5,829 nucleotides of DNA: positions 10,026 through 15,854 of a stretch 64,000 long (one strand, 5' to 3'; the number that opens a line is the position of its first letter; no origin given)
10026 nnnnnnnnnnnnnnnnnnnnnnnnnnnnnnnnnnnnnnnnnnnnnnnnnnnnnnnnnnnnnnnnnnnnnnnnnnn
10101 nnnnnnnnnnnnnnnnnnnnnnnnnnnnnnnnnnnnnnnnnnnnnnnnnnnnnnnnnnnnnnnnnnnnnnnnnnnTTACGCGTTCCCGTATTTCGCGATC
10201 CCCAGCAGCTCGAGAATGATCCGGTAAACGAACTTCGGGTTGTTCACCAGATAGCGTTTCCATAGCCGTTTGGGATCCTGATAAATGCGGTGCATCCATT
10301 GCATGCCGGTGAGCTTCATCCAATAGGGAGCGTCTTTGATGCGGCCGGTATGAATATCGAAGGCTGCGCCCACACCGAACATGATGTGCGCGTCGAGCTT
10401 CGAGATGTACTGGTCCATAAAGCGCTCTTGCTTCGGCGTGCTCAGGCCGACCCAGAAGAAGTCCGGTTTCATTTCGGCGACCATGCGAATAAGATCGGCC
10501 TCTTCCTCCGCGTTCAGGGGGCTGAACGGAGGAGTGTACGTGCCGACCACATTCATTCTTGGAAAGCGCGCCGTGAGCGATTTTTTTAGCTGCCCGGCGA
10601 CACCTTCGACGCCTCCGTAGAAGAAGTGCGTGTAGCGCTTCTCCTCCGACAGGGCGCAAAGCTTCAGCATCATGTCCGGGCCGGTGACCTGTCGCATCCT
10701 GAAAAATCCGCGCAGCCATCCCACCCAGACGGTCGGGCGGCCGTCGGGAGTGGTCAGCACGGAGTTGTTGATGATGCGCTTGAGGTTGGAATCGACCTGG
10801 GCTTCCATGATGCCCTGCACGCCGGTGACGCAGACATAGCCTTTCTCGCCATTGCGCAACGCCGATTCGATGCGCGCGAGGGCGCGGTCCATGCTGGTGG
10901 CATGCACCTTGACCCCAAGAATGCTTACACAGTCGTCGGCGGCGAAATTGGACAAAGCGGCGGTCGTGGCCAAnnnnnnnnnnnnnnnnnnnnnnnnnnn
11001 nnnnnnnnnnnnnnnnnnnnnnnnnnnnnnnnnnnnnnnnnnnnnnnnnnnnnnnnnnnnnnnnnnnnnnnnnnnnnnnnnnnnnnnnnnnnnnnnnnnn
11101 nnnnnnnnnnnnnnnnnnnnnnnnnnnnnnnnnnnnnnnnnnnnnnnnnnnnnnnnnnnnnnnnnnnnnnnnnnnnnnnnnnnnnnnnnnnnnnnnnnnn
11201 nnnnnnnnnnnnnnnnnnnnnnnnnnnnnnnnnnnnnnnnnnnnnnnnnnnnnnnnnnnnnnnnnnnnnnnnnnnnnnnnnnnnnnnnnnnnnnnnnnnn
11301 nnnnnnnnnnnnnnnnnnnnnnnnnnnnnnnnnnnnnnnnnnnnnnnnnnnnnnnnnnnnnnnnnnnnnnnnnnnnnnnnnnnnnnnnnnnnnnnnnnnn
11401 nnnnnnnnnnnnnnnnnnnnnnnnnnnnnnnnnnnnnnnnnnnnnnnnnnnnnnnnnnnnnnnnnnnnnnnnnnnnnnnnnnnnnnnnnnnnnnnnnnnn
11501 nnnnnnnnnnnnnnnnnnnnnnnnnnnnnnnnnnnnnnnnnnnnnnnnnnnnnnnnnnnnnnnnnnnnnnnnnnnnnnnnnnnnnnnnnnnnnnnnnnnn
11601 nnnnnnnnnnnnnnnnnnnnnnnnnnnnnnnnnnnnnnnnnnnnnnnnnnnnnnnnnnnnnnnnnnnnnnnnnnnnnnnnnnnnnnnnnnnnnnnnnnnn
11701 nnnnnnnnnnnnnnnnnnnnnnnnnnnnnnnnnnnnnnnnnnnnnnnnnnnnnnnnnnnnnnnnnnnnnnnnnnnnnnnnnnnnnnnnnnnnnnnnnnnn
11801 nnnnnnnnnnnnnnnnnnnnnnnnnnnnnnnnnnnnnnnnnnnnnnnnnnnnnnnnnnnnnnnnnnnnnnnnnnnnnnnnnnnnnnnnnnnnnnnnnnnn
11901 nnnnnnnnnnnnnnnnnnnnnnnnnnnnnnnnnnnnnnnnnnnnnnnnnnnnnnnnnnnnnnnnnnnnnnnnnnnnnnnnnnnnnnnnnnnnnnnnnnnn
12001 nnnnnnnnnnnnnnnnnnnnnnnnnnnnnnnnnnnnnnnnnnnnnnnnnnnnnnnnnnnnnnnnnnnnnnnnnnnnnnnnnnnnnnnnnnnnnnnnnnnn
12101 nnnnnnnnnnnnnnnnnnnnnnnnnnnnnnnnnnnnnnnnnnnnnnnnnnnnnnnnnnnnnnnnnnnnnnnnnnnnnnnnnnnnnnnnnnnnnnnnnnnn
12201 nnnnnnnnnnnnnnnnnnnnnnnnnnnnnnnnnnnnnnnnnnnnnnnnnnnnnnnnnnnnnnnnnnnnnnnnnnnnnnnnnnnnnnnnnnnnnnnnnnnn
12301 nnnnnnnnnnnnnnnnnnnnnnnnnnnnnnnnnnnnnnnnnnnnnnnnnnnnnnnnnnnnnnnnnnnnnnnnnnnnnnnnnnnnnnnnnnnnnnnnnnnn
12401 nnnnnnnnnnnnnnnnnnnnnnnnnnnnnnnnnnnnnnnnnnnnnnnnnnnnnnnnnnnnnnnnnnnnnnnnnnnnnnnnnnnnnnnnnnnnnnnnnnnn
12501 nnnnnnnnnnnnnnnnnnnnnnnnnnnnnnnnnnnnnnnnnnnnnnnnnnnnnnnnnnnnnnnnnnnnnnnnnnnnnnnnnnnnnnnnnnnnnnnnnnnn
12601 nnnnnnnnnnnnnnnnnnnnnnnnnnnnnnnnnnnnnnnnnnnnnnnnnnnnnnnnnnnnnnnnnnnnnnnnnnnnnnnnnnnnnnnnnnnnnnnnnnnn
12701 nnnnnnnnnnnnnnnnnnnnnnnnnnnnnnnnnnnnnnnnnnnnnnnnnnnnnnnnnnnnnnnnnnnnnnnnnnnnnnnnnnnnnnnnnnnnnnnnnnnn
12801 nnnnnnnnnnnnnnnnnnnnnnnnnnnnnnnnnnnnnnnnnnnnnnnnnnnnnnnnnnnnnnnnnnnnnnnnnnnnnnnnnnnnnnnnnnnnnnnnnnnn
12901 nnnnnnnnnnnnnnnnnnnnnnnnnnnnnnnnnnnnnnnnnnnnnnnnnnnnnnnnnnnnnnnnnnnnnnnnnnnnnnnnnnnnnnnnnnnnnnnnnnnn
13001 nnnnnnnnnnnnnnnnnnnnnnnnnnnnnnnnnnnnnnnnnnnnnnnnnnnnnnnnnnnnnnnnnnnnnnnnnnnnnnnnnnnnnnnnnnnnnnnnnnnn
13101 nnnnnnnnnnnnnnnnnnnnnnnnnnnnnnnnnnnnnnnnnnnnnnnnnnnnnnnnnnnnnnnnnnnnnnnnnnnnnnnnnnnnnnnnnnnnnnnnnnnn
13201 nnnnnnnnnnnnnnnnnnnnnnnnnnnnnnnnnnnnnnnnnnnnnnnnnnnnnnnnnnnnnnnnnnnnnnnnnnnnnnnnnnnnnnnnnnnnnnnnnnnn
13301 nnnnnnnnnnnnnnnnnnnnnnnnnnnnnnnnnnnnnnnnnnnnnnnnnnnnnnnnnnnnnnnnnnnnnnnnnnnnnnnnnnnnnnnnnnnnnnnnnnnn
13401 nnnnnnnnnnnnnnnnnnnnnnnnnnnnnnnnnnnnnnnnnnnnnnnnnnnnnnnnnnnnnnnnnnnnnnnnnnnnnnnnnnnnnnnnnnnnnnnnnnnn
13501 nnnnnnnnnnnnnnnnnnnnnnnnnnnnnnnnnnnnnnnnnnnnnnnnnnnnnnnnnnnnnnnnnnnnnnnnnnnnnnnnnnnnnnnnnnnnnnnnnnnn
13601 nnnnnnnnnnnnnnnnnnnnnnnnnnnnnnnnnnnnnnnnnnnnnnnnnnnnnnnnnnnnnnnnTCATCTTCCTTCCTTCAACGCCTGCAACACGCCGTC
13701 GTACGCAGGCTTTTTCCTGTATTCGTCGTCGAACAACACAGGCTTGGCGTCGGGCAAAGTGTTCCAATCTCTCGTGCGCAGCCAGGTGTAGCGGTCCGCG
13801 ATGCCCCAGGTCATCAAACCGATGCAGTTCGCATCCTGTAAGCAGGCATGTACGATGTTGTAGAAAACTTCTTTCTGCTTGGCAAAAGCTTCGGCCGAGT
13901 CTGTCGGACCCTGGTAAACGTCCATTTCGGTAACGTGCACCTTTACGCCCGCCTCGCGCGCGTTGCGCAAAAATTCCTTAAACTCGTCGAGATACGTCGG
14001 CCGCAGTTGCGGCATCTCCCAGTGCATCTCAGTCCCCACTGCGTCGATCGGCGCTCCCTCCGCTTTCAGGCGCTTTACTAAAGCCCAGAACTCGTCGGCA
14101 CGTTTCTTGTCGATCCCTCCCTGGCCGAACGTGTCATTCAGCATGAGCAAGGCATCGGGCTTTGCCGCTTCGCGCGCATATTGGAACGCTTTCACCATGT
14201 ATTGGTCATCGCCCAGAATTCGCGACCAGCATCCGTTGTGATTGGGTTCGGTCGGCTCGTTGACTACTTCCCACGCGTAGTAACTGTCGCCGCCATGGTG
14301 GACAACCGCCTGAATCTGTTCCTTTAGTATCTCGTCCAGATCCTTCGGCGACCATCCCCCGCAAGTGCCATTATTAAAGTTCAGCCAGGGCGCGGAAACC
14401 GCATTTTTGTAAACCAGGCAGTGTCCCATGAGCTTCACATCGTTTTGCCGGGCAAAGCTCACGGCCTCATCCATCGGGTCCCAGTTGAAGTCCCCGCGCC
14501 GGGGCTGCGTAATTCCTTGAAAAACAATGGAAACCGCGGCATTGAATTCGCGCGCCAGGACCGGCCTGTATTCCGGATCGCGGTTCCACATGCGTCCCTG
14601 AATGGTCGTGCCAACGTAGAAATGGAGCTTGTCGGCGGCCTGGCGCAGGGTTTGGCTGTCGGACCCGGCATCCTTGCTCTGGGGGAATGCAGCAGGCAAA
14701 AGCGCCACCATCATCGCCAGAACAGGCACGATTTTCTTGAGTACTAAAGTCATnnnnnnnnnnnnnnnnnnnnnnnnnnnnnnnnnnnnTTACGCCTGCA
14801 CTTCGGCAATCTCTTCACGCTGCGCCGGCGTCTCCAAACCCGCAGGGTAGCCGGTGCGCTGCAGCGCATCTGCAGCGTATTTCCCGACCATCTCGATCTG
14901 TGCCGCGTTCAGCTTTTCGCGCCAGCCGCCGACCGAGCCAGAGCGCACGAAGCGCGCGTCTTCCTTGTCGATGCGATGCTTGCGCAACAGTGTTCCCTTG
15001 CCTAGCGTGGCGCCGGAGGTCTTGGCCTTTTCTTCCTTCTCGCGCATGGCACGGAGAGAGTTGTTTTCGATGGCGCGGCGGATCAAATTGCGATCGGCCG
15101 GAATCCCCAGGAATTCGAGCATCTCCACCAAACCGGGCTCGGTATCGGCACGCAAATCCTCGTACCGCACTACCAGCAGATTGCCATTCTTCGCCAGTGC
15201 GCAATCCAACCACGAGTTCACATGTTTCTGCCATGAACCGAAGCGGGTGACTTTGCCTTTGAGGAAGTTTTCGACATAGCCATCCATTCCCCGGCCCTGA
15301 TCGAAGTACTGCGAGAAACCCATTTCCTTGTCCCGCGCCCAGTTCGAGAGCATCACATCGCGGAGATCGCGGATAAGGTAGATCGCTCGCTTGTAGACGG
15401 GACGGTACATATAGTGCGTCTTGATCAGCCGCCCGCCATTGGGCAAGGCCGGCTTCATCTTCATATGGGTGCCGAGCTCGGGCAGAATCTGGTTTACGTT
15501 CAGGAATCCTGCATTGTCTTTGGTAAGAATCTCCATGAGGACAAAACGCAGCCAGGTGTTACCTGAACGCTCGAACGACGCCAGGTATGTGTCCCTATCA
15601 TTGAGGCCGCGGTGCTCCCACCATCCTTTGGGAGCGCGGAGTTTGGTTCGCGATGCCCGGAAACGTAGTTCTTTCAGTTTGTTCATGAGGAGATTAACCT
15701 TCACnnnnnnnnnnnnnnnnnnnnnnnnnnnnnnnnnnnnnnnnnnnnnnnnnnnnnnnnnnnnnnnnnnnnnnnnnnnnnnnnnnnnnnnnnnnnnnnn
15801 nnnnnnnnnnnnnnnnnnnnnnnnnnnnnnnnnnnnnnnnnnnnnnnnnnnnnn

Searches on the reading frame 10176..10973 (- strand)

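Call 36: search_protein_families(library=pfam, proteins=[window:10176-10973:-], max_evalue=0.0001)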
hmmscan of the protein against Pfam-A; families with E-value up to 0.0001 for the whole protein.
window:10176-10973:- (265 aa): 1 family
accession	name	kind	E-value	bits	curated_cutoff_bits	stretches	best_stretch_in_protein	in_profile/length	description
PF03808.19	Glyco_tran_WecG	-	2.5e-52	177.5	27.4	1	73-241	3-168/168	Glycosyl transferase WecG/TagA/CpsF family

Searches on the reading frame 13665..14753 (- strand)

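Call 5: search_protein_families(library=pfam, proteins=[window:13665-14753:-])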
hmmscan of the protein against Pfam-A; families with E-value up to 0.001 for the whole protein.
window:13665-14753:- (362 aa): 1 family
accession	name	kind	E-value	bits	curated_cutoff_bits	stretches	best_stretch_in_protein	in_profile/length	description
PF00331.26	Glyco_hydro_10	-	4.3e-63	213.9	22.1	1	36-356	2-310/311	Glycosyl hydrolase family 10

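Call 14: search_protein_families(library=ncbifam, proteins=[window:13665-14753:-], max_evalue=0.00001)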
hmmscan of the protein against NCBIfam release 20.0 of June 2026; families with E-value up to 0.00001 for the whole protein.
window:13665-14753:- (362 aa): 1 family
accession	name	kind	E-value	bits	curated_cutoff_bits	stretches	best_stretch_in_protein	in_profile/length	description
NF041944.1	Xylase_Ferestase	equivalog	2e-26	92.4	1200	1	40-351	5-331/694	bifunctional endo-1,4-beta-xylanase/feruloyl esterase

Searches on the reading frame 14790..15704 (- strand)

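Call 5: search_protein_families(library=pfam, proteins=[window:14790-15704:-])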
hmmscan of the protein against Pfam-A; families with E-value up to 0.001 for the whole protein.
window:14790-15704:- (304 aa): 2 families
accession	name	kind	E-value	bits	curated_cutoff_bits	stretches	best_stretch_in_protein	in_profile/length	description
PF00685.33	Sulfotransfer_1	-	2.8e-33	115.8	22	1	36-285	1-255/255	Sulfotransferase domain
PF13469.12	Sulfotransfer_3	-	3.4e-06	27.9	27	1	108-204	128-215/216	Sulfotransferase family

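Call 14: search_protein_families(library=ncbifam, proteins=[window:14790-15704:-], max_evalue=0.00001)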
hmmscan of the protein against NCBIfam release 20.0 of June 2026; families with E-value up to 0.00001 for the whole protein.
window:14790-15704:- (304 aa): 0 families
